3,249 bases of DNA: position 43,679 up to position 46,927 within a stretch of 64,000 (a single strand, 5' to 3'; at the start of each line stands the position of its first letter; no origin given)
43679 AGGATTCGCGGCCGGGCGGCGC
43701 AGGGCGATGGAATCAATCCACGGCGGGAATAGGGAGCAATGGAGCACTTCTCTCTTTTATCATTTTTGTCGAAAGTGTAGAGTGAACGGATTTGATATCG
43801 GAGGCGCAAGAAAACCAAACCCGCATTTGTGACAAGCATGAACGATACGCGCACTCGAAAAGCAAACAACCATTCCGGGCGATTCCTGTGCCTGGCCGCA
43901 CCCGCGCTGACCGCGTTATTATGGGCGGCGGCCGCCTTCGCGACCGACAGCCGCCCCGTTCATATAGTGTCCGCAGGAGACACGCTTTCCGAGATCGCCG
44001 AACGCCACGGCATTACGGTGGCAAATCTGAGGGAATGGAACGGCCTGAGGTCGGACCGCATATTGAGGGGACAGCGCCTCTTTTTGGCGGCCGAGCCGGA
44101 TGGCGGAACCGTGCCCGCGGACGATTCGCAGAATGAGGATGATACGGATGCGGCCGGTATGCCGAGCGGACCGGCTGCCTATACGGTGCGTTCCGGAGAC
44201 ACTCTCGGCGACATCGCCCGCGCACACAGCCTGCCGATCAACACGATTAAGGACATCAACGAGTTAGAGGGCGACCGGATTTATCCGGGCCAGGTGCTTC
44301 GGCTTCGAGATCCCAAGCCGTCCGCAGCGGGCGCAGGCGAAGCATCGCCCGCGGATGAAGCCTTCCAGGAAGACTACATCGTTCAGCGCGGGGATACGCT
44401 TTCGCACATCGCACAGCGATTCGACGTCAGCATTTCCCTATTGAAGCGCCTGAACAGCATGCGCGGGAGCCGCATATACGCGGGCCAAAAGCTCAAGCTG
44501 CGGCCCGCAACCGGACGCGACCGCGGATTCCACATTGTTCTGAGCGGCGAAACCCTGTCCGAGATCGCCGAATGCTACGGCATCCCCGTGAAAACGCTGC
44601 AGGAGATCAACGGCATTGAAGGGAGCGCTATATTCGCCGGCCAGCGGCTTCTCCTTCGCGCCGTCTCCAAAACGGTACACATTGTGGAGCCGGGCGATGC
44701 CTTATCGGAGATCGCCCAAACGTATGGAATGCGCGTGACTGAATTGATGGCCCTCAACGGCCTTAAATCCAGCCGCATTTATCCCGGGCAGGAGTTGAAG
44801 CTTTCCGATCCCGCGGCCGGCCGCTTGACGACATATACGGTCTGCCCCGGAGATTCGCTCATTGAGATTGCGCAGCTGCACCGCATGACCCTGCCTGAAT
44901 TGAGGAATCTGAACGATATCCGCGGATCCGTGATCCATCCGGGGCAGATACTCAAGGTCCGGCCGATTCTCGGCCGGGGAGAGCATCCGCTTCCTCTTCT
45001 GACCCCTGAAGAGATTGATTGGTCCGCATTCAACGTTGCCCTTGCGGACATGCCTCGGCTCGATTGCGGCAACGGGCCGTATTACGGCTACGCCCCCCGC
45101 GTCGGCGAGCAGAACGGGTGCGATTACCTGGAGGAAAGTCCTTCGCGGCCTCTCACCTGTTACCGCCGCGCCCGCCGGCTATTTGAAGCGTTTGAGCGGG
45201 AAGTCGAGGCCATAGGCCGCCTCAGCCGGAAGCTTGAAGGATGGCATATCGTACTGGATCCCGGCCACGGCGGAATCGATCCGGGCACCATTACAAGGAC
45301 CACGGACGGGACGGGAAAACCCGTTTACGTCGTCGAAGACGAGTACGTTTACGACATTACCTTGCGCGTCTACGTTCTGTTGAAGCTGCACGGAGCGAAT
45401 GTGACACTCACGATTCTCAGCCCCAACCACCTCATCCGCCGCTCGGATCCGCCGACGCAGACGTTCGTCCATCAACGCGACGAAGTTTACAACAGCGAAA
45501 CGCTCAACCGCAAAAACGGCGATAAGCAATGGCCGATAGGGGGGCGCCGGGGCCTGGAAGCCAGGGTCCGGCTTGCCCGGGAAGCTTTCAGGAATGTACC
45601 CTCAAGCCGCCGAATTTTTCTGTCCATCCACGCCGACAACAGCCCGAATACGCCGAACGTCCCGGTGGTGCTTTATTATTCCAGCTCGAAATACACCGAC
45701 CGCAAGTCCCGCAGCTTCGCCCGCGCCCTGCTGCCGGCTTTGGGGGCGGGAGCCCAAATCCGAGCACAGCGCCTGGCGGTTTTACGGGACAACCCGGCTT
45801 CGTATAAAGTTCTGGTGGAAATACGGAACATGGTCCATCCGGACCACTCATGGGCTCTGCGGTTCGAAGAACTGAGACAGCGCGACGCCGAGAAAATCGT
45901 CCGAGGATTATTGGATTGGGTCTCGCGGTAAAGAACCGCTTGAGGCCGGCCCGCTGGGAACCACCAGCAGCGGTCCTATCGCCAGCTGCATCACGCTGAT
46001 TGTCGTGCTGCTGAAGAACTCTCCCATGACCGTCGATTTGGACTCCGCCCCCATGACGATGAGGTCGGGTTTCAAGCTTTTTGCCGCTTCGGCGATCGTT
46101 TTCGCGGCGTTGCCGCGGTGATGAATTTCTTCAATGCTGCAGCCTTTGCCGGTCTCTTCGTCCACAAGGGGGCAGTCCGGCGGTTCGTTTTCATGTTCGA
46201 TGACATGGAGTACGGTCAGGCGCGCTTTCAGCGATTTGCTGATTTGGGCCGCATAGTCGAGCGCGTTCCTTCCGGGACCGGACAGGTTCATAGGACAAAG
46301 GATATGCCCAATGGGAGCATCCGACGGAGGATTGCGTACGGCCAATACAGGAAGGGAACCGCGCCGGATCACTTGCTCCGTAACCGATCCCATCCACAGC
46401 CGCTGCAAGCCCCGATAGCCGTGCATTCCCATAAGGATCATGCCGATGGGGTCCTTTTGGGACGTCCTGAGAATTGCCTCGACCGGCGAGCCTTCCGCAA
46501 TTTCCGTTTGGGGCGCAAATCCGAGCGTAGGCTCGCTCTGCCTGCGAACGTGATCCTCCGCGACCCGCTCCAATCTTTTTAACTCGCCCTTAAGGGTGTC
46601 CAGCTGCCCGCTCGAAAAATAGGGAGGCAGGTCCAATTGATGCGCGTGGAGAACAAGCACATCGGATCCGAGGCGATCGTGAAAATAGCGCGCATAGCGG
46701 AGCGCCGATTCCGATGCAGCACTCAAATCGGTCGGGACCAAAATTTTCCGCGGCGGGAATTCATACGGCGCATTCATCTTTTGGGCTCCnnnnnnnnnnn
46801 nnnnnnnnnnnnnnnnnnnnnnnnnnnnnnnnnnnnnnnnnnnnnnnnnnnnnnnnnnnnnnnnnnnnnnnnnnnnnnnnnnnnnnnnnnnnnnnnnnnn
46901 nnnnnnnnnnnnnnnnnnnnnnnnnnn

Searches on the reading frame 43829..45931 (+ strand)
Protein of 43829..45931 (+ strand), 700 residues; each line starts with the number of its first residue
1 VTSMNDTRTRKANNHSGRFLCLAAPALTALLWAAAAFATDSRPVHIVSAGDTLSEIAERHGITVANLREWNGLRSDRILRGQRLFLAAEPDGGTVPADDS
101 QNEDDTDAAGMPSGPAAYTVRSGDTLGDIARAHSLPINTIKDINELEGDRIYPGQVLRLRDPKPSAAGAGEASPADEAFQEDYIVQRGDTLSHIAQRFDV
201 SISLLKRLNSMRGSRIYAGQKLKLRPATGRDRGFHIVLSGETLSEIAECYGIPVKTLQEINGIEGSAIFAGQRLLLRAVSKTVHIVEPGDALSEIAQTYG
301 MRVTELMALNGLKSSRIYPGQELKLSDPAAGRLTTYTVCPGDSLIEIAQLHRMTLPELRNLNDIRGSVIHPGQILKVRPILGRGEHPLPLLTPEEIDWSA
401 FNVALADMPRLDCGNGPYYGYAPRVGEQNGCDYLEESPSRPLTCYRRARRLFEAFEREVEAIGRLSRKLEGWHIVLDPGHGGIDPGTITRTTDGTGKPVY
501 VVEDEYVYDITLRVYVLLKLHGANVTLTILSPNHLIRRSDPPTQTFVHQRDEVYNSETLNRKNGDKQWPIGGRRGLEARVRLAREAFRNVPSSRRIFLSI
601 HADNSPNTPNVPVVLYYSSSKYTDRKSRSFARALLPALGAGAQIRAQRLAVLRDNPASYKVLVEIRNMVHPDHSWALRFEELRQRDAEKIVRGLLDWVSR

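Call 42: search_protein_families(library=pfam, proteins=[window:43829-45931:+], max_evalue=0.00001)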
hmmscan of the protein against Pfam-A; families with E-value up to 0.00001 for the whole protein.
window:43829-45931:+ (700 aa): 7 families
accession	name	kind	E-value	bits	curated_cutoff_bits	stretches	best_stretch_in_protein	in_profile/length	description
PF01476.26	LysM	-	3.6e-84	276.9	20.9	6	183-224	1-42/43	LysM domain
PF23473.1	LysM3_LYK4_5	-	3.5e-23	81.9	29.3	0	183-217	5-39/48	LYK4/5 LysM3 domain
PF01520.23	Amidase_3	-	2e-14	54.4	27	1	474-694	1-172/174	N-acetylmuramoyl-L-alanine amidase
PF23577.1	LysM_RLK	-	2.3e-11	44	27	0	185-210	5-30/44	LysM domain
PF22310.2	NMB0315_dom_I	-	1.3e-07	32.3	27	0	182-212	5-35/83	NMB0315-like, domain I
PF04225.17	LysM_OapA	-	2.5e-06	28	22.3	0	117-149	4-36/85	Opacity-associated protein A LysM-like domain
PF13518.12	HTH_28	-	6e-06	26.7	25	0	49-70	11-32/52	Helix-turn-helix domain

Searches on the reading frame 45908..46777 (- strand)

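Call 42: search_protein_families(library=pfam, proteins=[window:45908-46777:-], max_evalue=0.00001)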
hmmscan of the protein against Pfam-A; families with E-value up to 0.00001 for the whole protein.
window:45908-46777:- (289 aa): 1 family
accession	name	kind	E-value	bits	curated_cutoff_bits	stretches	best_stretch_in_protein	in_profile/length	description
PF00582.32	Usp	-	7.2e-45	153.4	24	2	10-148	3-141/141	Universal stress protein family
